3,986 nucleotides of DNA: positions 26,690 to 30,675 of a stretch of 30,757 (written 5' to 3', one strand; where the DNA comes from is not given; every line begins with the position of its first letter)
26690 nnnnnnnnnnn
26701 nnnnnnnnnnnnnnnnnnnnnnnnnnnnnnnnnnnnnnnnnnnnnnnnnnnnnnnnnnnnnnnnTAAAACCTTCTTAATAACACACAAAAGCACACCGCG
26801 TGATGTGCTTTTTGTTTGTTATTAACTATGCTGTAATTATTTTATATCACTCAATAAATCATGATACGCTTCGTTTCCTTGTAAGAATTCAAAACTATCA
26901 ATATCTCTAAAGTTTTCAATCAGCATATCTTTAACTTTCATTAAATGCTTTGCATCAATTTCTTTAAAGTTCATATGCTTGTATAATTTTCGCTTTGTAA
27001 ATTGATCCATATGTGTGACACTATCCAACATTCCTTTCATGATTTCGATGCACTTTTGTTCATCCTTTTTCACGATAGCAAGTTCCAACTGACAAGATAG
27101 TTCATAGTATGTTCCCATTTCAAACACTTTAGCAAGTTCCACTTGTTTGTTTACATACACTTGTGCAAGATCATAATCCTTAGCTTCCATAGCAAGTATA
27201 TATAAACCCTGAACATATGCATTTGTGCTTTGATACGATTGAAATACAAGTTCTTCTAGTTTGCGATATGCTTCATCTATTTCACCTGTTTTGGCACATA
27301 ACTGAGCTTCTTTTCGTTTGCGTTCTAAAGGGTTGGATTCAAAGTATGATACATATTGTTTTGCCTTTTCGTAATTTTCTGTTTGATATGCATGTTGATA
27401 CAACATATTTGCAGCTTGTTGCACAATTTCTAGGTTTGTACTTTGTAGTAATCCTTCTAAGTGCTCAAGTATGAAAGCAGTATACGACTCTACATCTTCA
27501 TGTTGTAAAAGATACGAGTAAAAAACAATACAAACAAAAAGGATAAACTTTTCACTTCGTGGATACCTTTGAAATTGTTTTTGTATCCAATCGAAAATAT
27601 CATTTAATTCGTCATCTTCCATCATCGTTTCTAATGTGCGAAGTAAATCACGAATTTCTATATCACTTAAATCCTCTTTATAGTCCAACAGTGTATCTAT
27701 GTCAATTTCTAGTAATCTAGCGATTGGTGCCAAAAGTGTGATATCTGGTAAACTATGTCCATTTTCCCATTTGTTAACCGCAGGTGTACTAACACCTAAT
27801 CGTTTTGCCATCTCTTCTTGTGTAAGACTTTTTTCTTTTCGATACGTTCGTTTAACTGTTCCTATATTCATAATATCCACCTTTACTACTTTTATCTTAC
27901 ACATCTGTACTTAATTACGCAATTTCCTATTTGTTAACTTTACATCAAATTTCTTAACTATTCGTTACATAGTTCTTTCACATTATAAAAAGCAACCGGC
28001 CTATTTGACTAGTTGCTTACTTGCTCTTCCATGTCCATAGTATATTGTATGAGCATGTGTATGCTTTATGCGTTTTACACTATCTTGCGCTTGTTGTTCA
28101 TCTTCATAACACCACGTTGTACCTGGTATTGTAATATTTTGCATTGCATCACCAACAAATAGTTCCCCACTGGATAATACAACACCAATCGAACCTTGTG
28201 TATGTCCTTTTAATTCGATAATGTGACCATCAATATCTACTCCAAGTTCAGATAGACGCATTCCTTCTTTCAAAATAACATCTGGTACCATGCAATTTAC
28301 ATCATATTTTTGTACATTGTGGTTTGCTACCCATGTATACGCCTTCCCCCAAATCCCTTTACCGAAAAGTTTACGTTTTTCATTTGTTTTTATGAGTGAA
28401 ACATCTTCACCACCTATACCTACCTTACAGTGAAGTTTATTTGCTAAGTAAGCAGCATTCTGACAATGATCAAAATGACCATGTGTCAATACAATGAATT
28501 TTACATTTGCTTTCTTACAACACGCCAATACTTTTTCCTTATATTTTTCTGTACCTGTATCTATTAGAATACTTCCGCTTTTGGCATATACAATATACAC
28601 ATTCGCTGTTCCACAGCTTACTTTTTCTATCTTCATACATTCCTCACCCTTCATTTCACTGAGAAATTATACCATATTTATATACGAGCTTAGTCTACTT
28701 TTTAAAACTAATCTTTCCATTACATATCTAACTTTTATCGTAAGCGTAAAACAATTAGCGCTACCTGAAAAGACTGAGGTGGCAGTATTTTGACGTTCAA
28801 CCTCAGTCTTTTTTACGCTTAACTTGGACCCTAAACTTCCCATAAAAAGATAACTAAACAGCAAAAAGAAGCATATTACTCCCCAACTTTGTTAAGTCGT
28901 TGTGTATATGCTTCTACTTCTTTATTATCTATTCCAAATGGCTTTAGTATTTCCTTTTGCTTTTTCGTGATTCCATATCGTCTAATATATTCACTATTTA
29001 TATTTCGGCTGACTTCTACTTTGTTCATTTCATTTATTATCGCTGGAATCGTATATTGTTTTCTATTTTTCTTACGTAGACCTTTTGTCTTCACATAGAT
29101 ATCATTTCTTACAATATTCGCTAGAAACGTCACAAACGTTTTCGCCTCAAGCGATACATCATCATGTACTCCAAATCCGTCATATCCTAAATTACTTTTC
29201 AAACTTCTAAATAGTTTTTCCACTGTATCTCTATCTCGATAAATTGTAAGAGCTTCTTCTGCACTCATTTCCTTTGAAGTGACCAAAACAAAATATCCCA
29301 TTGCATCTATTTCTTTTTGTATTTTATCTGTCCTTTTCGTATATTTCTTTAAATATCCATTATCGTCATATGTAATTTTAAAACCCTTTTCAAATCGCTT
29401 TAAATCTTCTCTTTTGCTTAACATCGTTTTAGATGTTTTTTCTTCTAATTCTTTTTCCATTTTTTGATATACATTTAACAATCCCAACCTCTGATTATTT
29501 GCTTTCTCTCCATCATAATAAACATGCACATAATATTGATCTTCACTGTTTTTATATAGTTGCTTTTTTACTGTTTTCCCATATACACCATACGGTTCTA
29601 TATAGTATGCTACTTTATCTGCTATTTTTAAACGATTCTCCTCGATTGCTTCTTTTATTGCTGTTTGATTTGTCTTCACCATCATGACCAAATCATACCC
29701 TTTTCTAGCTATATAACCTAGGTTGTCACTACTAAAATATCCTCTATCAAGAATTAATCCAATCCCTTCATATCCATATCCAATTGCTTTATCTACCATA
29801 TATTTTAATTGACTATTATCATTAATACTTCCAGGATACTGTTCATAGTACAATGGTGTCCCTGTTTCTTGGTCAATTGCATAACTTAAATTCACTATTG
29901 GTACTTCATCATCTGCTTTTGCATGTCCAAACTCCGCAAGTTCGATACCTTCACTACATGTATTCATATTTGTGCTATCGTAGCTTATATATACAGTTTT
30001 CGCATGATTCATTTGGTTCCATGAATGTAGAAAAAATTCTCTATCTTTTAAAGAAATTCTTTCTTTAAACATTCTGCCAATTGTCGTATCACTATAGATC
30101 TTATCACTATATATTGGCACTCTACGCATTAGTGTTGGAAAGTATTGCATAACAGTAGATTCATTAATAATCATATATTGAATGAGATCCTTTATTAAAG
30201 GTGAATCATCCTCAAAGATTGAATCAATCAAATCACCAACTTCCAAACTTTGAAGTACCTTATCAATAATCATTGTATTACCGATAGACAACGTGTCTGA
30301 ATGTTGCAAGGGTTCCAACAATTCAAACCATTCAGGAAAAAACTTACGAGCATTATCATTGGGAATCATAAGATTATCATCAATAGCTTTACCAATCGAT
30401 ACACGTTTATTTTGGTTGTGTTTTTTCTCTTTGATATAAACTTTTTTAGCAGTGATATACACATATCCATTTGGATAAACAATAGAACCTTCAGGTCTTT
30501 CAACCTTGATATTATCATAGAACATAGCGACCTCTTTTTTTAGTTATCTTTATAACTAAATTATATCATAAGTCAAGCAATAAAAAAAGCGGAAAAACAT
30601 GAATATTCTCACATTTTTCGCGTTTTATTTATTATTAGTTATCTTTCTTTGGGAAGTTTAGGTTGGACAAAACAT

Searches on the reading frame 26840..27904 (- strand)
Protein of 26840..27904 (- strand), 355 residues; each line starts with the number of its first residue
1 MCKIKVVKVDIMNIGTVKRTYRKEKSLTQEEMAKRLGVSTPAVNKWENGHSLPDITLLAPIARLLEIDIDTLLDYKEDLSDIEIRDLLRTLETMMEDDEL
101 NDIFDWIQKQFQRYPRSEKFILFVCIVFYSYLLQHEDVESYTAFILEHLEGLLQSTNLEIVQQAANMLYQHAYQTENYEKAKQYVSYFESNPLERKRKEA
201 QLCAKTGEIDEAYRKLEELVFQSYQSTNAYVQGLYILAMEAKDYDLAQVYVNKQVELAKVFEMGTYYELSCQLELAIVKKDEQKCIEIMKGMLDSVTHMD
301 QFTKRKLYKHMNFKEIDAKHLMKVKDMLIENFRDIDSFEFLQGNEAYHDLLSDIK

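Call 63: search_protein_families(library=pfam, proteins=[window:26840-27904:-], max_evalue=0.00001)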
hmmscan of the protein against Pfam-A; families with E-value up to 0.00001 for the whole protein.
window:26840-27904:- (355 aa): 4 families
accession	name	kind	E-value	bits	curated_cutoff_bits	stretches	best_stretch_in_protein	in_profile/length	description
PF01381.28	HTH_3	-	3.9e-15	56.1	23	1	19-72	2-55/55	Helix-turn-helix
PF13560.12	HTH_31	-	2e-08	34.9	27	1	19-70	7-59/64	Helix-turn-helix domain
PF13443.12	HTH_26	-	1.6e-07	31.9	22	1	22-78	6-63/63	Cro/C1-type HTH DNA-binding domain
PF12844.13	HTH_19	-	9.3e-07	29.1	30.2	1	20-74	6-60/64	Helix-turn-helix domain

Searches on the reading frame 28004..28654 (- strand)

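Call 63: search_protein_families(library=pfam, proteins=[window:28004-28654:-], max_evalue=0.00001)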
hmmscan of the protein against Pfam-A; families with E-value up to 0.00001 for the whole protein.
window:28004-28654:- (217 aa): 1 family
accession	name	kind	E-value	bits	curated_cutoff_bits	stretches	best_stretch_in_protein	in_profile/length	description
PF00753.33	Lactamase_B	-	4.3e-18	66.4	22.7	1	15-208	4-196/196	Metallo-beta-lactamase superfamily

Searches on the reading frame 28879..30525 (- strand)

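Call 63: search_protein_families(library=pfam, proteins=[window:28879-30525:-], max_evalue=0.00001)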
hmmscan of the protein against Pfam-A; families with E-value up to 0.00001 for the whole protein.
window:28879-30525:- (549 aa): 1 family
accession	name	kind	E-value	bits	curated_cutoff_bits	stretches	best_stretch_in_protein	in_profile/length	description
PF01609.27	DDE_Tnp_1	-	5.4e-18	65.9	23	1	180-468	7-196/200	Transposase DDE domain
